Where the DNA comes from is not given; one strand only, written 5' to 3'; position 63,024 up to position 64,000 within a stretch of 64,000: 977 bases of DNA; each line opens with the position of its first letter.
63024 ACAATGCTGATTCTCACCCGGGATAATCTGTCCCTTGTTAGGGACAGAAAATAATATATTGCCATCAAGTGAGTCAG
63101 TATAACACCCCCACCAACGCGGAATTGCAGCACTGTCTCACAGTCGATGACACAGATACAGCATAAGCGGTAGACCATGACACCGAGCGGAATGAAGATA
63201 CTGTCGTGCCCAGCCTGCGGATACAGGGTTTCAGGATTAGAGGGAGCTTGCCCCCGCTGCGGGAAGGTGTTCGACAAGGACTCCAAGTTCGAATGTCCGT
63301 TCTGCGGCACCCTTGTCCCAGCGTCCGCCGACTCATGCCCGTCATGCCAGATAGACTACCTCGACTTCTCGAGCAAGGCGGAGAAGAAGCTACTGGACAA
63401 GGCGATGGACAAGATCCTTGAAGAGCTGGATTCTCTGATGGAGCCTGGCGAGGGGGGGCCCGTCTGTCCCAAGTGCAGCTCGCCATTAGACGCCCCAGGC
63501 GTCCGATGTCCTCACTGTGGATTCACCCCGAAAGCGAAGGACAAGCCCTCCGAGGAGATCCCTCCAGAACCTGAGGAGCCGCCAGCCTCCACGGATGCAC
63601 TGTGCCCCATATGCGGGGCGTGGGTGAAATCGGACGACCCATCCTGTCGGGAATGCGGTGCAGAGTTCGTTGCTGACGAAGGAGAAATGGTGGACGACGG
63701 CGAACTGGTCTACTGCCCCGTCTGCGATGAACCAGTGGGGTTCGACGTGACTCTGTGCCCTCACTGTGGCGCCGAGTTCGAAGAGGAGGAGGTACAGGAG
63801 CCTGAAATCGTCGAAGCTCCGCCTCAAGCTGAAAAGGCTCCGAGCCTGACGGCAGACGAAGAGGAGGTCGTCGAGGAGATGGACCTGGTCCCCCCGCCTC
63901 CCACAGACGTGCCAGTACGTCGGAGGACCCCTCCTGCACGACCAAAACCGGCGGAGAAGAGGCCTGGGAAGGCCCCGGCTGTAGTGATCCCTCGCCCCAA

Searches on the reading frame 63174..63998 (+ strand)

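Call 64: search_protein_families(library=pfam, proteins=[window:63174-63998:+], max_evalue=0.01)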
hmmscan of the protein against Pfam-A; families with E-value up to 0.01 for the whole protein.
window:63174-63998:+ (275 aa): 15 families
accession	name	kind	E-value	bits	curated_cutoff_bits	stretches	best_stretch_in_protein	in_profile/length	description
PF13248.11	Zn_ribbon_3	-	1.1e-17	63.2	27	3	178-201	2-25/26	zinc-ribbon domain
PF12773.13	DZR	-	1.5e-15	57.5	27.3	4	144-199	1-45/45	Double zinc ribbon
PF18912.6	DZR_2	-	5.6e-11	42.5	27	0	181-203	10-32/56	Double zinc ribbon domain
PF10571.15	UPF0547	-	7.5e-10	39.2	29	1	181-203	3-25/26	Uncharacterised protein family UPF0547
PF17032.10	Zn_ribbon_15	-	4.4e-09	37.5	28.9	1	7-59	21-73/73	zinc-ribbon family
PF13240.11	Zn_Ribbon_1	-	1.2e-07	31.7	25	0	180-201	1-22/23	zinc-ribbon domain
PF24460.1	DUF7575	-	2.4e-06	27.2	28.5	1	25-46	5-25/28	Domain of unknown function (DUF7575)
PF03966.22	Trm112p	-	0.00013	22.2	22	0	97-173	9-27/40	Trm112p-like protein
PF07191.17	Zn_ribbon_6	-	0.00033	21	25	0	157-203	2-40/67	Double zinc ribbon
PF10005.14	Zn_ribbon_DZR_6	-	0.00099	20.2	23.4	0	180-202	3-25/93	zinc-ribbon domain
PF13717.11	Zn_ribbon_4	-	0.0039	17.5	30.3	0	157-185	4-32/36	zinc-ribbon domain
PF07282.18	Cas12f1-like_TNB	-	0.004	17.7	26.3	0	26-47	31-49/60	Cas12f1-like, TNB domain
PF23455.1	DUF7129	-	0.0059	16.8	30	0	35-59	8-34/45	Domain of unknown function (DUF7129)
PF09723.15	Zn_ribbon_8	-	0.0072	16.8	34.4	0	158-186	8-34/41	Zinc ribbon domain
PF01155.25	HypA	-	0.0081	16.6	28.9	0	36-66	68-100/112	Hydrogenase/urease nickel incorporation, metallochaperone, hypA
